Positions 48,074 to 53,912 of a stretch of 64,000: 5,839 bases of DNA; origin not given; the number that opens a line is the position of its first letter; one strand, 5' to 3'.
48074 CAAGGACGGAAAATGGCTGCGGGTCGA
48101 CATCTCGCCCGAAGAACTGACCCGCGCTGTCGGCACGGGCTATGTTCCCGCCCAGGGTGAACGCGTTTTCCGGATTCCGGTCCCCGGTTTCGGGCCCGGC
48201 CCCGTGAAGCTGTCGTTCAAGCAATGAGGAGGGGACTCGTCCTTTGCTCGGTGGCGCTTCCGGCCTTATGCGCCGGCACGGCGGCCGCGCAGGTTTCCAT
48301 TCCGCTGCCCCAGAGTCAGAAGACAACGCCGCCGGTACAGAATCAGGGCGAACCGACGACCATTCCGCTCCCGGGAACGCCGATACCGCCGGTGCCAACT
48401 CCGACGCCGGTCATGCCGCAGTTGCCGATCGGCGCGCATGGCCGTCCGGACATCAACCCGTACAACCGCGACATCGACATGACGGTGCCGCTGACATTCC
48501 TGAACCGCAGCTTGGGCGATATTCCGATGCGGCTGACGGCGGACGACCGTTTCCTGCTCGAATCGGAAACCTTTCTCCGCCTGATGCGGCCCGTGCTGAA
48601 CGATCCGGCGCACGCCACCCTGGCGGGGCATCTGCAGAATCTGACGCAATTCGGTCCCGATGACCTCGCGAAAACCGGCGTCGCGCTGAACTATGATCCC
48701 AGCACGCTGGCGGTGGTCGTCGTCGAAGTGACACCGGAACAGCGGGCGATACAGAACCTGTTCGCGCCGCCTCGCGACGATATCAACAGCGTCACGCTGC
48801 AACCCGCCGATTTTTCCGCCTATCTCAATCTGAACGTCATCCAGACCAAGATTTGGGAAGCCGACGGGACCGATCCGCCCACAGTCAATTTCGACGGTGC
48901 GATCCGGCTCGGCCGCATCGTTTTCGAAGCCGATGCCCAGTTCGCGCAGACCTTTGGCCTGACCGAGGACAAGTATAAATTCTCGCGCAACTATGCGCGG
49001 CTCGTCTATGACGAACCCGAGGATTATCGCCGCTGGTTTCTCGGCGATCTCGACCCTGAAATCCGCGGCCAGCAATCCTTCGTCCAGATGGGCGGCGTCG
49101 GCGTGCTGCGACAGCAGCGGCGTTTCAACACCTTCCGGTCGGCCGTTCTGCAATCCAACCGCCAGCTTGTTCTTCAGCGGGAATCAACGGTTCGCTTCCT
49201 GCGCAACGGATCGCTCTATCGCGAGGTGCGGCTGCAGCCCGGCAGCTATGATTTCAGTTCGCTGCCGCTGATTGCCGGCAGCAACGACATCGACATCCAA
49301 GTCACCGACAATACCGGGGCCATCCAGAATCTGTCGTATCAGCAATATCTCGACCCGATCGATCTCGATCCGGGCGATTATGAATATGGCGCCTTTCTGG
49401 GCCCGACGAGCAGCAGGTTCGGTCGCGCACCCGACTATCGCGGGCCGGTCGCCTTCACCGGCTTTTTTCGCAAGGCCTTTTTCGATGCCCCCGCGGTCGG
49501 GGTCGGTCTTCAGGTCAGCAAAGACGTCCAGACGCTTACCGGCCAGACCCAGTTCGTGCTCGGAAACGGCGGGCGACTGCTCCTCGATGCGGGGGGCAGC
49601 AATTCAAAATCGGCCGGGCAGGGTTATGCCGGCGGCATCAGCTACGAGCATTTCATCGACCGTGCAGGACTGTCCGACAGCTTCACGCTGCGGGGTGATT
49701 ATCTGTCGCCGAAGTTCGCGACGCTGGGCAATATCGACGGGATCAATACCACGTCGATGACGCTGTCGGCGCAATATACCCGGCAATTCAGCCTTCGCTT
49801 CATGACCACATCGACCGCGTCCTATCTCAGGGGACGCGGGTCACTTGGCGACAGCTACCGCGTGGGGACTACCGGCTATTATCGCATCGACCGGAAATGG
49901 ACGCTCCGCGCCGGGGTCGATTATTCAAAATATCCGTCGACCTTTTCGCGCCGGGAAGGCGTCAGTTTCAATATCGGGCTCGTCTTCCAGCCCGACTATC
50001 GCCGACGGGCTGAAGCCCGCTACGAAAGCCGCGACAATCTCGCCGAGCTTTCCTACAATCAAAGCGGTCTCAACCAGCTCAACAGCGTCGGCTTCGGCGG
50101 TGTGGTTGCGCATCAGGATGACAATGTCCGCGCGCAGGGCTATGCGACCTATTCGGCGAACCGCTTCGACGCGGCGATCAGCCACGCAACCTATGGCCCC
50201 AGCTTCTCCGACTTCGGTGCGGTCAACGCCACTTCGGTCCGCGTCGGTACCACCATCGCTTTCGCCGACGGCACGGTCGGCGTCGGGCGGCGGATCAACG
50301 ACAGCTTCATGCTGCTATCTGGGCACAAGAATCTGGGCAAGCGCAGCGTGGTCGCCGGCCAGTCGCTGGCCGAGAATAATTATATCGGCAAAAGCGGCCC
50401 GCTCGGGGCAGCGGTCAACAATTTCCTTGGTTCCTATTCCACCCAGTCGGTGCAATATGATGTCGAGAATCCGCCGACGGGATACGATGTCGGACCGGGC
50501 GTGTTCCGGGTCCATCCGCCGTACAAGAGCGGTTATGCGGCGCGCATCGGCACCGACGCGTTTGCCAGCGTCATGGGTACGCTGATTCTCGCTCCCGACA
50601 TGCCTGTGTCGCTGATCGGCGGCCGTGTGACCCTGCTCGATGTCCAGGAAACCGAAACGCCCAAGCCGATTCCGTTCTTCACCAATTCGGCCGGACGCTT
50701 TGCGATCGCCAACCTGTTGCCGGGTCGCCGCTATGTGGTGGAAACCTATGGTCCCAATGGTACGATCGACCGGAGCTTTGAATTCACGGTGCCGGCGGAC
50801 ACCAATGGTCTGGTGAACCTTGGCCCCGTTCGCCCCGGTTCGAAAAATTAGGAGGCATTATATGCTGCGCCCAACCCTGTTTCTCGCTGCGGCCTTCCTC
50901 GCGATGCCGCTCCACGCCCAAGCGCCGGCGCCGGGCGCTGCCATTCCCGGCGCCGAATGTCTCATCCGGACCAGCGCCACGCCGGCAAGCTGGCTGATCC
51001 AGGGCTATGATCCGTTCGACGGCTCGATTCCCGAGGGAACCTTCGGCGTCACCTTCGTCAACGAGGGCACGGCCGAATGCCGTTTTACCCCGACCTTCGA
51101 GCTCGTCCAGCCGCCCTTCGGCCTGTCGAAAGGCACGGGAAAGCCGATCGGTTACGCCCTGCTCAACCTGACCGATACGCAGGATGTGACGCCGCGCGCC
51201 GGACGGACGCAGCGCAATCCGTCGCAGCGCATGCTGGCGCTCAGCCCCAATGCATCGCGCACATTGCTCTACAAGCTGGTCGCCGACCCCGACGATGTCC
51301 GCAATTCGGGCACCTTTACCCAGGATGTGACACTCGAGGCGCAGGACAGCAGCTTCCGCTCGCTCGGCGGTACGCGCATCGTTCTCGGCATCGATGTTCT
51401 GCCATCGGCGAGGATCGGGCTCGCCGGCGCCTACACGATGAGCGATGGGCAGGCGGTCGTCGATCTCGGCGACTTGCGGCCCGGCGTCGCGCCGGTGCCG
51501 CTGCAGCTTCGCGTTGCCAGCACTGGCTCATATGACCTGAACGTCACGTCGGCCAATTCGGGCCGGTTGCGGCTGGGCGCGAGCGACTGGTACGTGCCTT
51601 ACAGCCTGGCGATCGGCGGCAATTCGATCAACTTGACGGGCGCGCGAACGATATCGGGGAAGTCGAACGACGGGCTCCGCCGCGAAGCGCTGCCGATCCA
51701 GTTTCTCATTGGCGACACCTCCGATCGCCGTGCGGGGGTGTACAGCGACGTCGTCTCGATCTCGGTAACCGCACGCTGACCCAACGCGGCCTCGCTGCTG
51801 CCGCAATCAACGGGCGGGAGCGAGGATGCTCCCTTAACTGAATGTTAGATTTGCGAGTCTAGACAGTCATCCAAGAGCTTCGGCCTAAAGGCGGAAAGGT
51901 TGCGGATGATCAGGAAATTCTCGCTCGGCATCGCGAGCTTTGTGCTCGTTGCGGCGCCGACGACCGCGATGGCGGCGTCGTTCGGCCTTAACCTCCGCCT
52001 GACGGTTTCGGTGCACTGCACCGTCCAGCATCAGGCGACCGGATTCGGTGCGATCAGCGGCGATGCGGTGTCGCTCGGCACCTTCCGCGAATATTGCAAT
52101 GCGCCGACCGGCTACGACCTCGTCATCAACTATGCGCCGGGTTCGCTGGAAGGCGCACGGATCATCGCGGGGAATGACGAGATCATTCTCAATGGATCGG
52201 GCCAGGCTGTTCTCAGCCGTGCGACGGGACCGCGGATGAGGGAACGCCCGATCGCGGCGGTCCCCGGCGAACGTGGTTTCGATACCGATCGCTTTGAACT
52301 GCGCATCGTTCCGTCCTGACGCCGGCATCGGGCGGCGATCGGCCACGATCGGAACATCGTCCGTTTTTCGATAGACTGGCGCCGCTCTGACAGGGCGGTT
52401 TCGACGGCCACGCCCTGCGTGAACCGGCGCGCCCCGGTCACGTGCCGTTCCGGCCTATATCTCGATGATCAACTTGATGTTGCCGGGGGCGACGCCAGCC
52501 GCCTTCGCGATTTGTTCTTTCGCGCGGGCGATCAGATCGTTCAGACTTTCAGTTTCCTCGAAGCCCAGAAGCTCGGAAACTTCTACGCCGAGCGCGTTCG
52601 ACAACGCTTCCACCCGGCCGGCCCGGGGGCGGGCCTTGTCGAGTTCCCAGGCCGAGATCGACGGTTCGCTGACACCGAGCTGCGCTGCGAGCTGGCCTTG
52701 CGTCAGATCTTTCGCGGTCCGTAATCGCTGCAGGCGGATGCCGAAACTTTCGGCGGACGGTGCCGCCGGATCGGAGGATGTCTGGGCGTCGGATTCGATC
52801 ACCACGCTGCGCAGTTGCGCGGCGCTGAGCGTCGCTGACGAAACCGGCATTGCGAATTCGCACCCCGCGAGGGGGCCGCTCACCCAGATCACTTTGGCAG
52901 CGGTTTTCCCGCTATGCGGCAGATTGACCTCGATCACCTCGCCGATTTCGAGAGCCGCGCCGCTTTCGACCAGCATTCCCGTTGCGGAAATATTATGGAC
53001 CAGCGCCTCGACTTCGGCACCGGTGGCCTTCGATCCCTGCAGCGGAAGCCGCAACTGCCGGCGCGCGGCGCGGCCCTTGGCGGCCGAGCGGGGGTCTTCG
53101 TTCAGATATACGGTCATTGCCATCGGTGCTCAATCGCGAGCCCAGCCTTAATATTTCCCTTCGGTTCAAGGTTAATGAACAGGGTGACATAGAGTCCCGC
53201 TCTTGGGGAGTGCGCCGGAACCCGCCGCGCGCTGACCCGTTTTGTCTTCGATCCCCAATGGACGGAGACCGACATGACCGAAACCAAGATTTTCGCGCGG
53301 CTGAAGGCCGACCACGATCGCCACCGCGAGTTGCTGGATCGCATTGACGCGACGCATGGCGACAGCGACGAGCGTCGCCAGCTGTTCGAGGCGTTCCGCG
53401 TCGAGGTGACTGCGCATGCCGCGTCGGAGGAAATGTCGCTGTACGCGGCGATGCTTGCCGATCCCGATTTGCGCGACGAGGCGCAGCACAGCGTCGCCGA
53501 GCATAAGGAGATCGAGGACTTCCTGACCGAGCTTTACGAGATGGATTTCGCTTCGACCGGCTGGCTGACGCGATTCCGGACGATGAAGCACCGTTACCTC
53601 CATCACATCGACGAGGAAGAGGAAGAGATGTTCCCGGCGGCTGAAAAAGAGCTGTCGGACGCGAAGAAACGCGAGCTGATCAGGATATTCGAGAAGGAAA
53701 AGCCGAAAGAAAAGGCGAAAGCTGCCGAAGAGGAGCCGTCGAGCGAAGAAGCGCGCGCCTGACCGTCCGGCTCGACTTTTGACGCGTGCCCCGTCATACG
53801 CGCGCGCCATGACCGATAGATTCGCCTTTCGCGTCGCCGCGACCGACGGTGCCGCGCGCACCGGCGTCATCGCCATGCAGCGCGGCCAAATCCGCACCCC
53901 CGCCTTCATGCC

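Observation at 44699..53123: Two paralogous PilZ-XRE fusion regulators bracket a non-classical chaperone-usher fimbrial cluster: candidate c-di-GMP-gated fimbrial switch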

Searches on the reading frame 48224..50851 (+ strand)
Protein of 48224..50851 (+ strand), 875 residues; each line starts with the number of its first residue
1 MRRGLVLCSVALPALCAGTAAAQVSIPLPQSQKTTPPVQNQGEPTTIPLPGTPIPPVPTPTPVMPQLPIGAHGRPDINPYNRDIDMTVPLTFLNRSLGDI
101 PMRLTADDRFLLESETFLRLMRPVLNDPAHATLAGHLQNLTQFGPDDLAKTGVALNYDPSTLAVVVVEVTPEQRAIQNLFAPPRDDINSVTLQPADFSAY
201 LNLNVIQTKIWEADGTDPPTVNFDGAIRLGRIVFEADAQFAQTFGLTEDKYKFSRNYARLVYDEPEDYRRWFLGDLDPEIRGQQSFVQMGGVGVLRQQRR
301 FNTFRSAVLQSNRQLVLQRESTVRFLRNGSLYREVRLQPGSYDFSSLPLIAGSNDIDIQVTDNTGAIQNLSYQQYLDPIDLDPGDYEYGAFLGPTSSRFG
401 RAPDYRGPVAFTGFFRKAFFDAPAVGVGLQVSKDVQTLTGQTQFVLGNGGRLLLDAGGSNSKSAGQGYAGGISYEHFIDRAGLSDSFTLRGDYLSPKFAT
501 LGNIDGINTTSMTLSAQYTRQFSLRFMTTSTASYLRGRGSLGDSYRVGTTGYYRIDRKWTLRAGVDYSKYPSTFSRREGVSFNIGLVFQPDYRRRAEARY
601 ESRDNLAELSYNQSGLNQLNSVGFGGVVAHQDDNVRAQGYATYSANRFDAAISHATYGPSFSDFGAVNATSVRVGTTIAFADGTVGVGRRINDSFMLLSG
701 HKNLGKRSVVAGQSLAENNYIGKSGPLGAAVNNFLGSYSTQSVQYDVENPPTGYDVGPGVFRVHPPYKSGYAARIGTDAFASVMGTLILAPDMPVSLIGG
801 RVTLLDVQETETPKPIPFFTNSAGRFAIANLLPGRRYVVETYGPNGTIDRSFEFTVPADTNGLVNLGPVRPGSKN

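Call 3: search_protein_families(library=pfam, proteins=[window:48224-50851:+], max_evalue=0.1)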
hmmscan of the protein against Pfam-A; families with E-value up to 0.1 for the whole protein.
window:48224-50851:+ (875 aa): 3 families
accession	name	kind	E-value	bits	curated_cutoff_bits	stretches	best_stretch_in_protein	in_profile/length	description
PF00577.26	Usher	-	0.0016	17.8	27.1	1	321-764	97-538/549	Outer membrane usher protein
PF03349.22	Toluene_X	-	0.0039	16.2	29.7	1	540-571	312-343/421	Outer membrane protein transport protein (OMPP1/FadL/TodX)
PF17802.7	SpaA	-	0.049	14.2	23.1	0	803-860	22-80/91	Prealbumin-like fold domain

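Call 28: search_protein_families(library=ncbifam, proteins=[window:48224-50851:+], max_evalue=0.1)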
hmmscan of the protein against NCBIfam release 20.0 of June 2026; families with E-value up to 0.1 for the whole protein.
window:48224-50851:+ (875 aa): 0 families

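Call 33: search_solved_structures(query=A3, max_evalue=1)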
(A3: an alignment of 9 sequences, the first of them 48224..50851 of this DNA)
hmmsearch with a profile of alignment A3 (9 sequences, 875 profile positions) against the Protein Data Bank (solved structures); distinct sequences matched with E-value up to 1: 0.

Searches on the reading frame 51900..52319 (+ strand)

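Call 3: search_protein_families(library=pfam, proteins=[window:51900-52319:+], max_evalue=0.1)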
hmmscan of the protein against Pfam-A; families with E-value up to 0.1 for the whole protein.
window:51900-52319:+ (139 aa): 1 family
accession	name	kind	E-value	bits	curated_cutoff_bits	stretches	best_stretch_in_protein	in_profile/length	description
PF04650.22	YSIRK_signal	-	0.022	15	20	1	4-13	8-17/26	YSIRK type signal peptide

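Call 27: search_protein_families(library=pfam, proteins=[window:51900-52319:+], max_evalue=10)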
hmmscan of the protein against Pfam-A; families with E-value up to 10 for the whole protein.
window:51900-52319:+ (139 aa): 1 family
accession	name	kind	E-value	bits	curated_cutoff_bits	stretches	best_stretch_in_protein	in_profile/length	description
PF04650.22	YSIRK_signal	-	0.022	15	20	1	4-13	8-17/26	YSIRK type signal peptide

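Call 28: search_protein_families(library=ncbifam, proteins=[window:51900-52319:+], max_evalue=0.1)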
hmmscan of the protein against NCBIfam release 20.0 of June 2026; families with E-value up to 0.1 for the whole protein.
window:51900-52319:+ (139 aa): 1 family
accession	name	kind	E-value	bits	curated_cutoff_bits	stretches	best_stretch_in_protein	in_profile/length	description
TIGR01168.1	YSIRK_signal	domain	0.038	13.8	20.2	1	4-19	14-28/40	YSIRK-type signal peptide-containing protein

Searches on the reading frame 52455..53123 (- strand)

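Call 3: search_protein_families(library=pfam, proteins=[window:52455-53123:-], max_evalue=0.1)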
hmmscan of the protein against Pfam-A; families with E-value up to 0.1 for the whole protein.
window:52455-53123:- (222 aa): 10 families
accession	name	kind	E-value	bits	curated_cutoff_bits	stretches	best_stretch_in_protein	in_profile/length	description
PF01381.28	HTH_3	-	4.7e-14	52.6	23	1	131-185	1-55/55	Helix-turn-helix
PF13560.12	HTH_31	-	5.5e-13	49.5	27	1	127-184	2-60/64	Helix-turn-helix domain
PF07238.19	PilZ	-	5.4e-08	33.5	22.5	1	32-98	17-92/102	PilZ domain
PF12844.13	HTH_19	-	7.9e-08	32.5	30.2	1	128-186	1-59/64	Helix-turn-helix domain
PF13443.12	HTH_26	-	2.2e-07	31.5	22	1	130-189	1-61/63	Cro/C1-type HTH DNA-binding domain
PF13744.12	HTH_37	-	0.0018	18.5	27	1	131-159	23-51/80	Helix-turn-helix domain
PF15943.11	YdaS_toxin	-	0.0033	17.6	30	1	142-183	11-52/65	Bacterial toxin YdaS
PF07022.19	Phage_CI_repr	-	0.042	14.6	22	0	133-187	5-59/65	Bacteriophage CI repressor helix-turn-helix domain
PF05269.17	Phage_CII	-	0.055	14.1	21.3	0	140-169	24-52/91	Bacteriophage CII protein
PF04967.18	HTH_10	-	0.081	13.2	23.1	0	138-157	22-41/53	HTH DNA binding domain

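Call 28: search_protein_families(library=ncbifam, proteins=[window:52455-53123:-], max_evalue=0.1)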
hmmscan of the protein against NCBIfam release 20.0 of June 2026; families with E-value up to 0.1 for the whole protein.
window:52455-53123:- (222 aa): 19 families
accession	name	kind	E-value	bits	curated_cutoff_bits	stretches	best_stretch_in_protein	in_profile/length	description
NF041951.1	phage_RstR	subfamily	5.5e-10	39.5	80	1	126-200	2-76/108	RstR family transcriptional repressor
TIGR03070.1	couple_hipB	subfamily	1.1e-08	34.9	71.65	1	126-181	2-57/58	type II toxin-antitoxin system Y4mF family antitoxin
NF007257.0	PRK09706.1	subfamily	1.9e-07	31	101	1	125-184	4-63/135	transcriptional repressor DicA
NF047542.1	telomere_Tap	equivalog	4e-06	25.8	600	1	132-178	23-69/695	telomere-associated protein Tap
NF006015.0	PRK08154.1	subfamily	2.4e-05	23.6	204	1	112-198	16-102/314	anaerobic benzoate catabolism transcriptional regulator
NF052239.1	antitox_spr1629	equivalog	4e-05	22.9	335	1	128-183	4-59/377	spr1629 family repressor/antitoxin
NF047948.1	male_kill_WMK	equivalog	0.00035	20.1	300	1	122-194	158-235/300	WO male-killing family protein Wmk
TIGR00270.2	TIGR00270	equivalog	0.00076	19.3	110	1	124-190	73-139/159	multiprotein bridging factor aMBF1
NF007408.0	PRK09943.1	equivalog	0.0013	18.4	211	1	126-204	7-85/185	HTH-type transcriptional regulator PuuR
TIGR03830.1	CxxCG_CxxCG_HTH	subfamily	0.002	17.9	61.8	1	130-170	69-109/127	type II TA system antitoxin MqsA family protein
TIGR02266.1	gmx_TIGR02266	paralog_domain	0.004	17.3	68.7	1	34-101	13-85/96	TIGR02266 family protein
NF038139.1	Reg_Aceta_RamB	equivalog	0.0053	15.5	700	1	128-183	4-59/465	acetate metabolism transcriptional regulator RamB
NF058600.1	TransRegSco1979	equivalog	0.014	14.4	350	1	127-183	9-65/280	Sco1979 family transcriptional regulator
NF003162.0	PRK04140.1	equivalog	0.029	13.4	263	1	130-185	130-185/317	transcriptional regulator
NF010465.0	PRK13890.1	equivalog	0.035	14.2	96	1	131-194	10-75/121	conjugal transfer protein TrbA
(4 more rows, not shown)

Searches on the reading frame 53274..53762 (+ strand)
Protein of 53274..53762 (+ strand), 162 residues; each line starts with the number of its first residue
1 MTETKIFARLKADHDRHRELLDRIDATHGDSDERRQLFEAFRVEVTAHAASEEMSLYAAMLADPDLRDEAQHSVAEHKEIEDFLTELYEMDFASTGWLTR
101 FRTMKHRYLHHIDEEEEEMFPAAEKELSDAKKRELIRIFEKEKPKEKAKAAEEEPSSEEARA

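Call 16: search_protein_families(library=pfam, proteins=[window:53274-53762:+], max_evalue=0.01)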
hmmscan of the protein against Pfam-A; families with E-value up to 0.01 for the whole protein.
window:53274-53762:+ (162 aa): 2 families
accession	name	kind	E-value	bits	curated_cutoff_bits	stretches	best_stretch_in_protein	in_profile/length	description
PF01814.28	Hemerythrin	-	7.2e-16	59.3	25.3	1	7-123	3-127/127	Hemerythrin HHE cation binding domain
PF09124.16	Endonuc-dimeris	-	0.0044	17.6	22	0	3-42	9-46/54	T4 recombination endonuclease VII, dimerisation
